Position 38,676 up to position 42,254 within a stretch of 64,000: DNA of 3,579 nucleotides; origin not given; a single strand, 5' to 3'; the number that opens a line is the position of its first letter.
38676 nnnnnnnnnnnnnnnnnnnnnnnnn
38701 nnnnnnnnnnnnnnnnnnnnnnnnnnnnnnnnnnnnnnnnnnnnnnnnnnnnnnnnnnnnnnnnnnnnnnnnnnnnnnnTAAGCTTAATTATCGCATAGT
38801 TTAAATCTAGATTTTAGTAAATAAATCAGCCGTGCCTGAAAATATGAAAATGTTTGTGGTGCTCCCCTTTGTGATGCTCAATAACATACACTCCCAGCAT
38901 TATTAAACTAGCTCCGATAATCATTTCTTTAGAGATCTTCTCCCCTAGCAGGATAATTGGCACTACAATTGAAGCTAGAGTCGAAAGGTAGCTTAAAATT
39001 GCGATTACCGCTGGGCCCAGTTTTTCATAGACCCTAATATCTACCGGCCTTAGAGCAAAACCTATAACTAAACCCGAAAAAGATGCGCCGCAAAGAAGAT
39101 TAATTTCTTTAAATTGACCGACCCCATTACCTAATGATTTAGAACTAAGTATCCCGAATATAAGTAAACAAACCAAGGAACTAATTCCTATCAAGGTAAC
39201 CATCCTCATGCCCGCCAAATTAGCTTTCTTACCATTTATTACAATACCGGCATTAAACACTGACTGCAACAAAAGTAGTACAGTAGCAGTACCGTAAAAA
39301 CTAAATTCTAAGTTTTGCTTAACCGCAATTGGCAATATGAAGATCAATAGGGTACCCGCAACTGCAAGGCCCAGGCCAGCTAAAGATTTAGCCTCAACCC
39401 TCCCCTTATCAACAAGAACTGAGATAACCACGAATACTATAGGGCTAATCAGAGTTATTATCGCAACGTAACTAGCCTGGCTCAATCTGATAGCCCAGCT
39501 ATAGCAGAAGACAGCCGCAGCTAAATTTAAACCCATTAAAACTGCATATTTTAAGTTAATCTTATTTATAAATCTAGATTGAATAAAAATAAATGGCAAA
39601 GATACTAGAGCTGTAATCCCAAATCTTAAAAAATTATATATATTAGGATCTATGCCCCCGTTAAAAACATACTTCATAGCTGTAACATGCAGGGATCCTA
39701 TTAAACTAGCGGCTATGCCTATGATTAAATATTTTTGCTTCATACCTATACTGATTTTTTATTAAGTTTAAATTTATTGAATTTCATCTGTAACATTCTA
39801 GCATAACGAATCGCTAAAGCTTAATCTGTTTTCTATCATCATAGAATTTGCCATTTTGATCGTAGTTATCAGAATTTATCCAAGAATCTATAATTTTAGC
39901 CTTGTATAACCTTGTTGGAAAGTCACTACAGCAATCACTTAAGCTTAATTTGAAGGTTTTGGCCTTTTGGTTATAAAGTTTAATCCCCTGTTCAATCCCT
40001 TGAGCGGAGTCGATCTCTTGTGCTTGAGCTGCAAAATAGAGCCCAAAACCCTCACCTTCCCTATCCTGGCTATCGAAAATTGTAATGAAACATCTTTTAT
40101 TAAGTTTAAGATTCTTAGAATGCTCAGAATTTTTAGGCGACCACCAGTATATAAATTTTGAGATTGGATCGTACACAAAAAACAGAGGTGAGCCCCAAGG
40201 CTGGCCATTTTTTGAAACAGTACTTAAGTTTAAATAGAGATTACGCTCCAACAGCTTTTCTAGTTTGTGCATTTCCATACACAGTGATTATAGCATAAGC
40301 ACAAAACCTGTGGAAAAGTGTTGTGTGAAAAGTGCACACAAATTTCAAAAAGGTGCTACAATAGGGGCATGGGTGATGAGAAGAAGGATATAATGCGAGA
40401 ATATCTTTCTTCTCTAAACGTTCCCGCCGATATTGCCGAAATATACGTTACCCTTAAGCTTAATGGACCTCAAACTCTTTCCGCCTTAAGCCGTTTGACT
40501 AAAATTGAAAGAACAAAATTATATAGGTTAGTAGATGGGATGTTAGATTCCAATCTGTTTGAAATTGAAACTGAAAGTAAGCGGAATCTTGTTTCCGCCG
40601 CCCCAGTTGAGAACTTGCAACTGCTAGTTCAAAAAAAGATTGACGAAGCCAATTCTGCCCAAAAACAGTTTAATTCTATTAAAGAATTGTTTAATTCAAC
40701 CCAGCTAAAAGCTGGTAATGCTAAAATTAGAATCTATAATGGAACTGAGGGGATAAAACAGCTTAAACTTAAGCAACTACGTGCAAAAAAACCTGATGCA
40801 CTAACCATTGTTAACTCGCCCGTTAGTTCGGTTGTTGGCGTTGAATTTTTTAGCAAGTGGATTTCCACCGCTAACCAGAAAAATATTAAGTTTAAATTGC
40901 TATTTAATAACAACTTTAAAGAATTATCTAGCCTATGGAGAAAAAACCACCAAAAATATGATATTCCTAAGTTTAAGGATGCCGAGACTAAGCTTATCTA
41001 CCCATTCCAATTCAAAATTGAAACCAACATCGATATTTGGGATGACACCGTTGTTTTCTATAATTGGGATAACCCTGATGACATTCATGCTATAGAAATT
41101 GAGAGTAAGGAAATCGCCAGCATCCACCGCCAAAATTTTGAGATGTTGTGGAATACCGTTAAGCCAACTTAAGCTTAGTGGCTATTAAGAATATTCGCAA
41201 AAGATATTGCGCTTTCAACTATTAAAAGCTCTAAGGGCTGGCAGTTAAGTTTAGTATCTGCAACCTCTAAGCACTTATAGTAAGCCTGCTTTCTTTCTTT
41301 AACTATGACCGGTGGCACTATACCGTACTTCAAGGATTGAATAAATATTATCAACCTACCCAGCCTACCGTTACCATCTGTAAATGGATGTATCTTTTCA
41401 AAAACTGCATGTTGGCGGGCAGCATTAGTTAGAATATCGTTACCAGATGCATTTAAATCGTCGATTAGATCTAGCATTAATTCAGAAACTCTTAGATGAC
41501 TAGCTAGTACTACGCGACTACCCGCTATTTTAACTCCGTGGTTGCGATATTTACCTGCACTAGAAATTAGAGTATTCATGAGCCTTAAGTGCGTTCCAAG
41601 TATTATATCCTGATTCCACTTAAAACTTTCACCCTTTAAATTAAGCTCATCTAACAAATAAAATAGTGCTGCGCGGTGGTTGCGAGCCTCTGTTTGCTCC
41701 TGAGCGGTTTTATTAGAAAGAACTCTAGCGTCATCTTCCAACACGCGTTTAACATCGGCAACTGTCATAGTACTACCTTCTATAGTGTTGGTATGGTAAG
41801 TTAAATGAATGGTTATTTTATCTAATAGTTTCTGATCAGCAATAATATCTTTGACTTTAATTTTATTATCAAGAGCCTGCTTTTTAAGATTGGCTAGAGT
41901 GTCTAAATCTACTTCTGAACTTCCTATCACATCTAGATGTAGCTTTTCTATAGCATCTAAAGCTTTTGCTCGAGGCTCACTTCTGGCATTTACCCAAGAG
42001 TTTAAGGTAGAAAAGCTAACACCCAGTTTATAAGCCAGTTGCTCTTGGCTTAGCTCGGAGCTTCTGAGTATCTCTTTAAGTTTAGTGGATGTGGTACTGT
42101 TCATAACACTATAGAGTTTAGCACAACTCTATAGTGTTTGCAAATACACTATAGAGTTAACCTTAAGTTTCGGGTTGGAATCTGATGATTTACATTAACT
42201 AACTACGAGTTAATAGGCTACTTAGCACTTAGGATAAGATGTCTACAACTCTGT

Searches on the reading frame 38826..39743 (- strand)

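Call 9: search_protein_families(library=pfam, proteins=[window:38826-39743:-], max_evalue=0.01)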
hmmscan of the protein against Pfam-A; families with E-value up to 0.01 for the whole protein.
window:38826-39743:- (305 aa): 3 families
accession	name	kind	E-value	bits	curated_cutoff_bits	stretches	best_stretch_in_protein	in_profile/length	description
PF00892.27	EamA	-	6.1e-23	82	28.2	2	5-135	3-134/135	EamA-like transporter family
PF10639.15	TMEM234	-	0.00016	22.2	30.1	1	60-134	38-112/113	Putative transmembrane family 234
PF03151.22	TPT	-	0.00042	20.2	30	1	24-287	22-289/291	Triose-phosphate Transporter family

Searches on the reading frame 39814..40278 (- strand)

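Call 10: search_protein_families(library=pfam, proteins=[window:39814-40278:-], max_evalue=0.01)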
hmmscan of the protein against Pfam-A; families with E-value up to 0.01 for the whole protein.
window:39814-40278:- (154 aa): 1 family
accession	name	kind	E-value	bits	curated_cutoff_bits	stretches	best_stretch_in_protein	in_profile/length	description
PF01243.27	PNPOx_N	-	3.3e-08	34.4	28.1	1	5-98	4-85/120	Pyridoxamine 5'-phosphate oxidase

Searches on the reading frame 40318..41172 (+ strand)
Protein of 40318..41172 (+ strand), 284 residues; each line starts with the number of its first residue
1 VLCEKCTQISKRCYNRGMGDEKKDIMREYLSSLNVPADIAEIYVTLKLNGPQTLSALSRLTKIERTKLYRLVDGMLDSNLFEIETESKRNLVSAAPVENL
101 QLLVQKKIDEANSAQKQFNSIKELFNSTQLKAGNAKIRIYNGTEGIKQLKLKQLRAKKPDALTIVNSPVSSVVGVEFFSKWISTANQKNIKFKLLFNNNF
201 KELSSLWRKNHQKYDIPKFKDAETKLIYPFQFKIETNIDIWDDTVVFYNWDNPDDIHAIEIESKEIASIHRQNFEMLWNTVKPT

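Call 10: search_protein_families(library=pfam, proteins=[window:40318-41172:+], max_evalue=0.01)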
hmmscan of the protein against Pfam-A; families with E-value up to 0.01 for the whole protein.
window:40318-41172:+ (284 aa): 2 families
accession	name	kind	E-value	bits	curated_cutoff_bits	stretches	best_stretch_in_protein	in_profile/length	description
PF01978.25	TrmB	-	4.2e-05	23.8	25.6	1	40-97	11-67/68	Sugar-specific transcriptional regulator TrmB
PF18866.6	CxC7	-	0.0098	16.3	27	0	3-37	22-56/64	CxC7 like cysteine cluster associated with KDZ transposases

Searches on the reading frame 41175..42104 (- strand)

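Call 10: search_protein_families(library=pfam, proteins=[window:41175-42104:-], max_evalue=0.01)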
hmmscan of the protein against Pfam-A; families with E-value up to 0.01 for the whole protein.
window:41175-42104:- (309 aa): 5 families
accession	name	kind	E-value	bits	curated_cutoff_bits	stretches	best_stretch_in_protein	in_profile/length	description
PF02661.23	Fic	-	2e-15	57.8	24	1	165-253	4-89/93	Fic/DOC family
PF01381.28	HTH_3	-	5.4e-08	33.2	23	1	9-54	1-46/55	Helix-turn-helix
PF15943.11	YdaS_toxin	-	0.0001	22.4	30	0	19-55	10-46/65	Bacterial toxin YdaS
PF13443.12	HTH_26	-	0.002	18.8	22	0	8-52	1-46/63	Cro/C1-type HTH DNA-binding domain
PF13560.12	HTH_31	-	0.0021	18.8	27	1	15-54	12-52/64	Helix-turn-helix domain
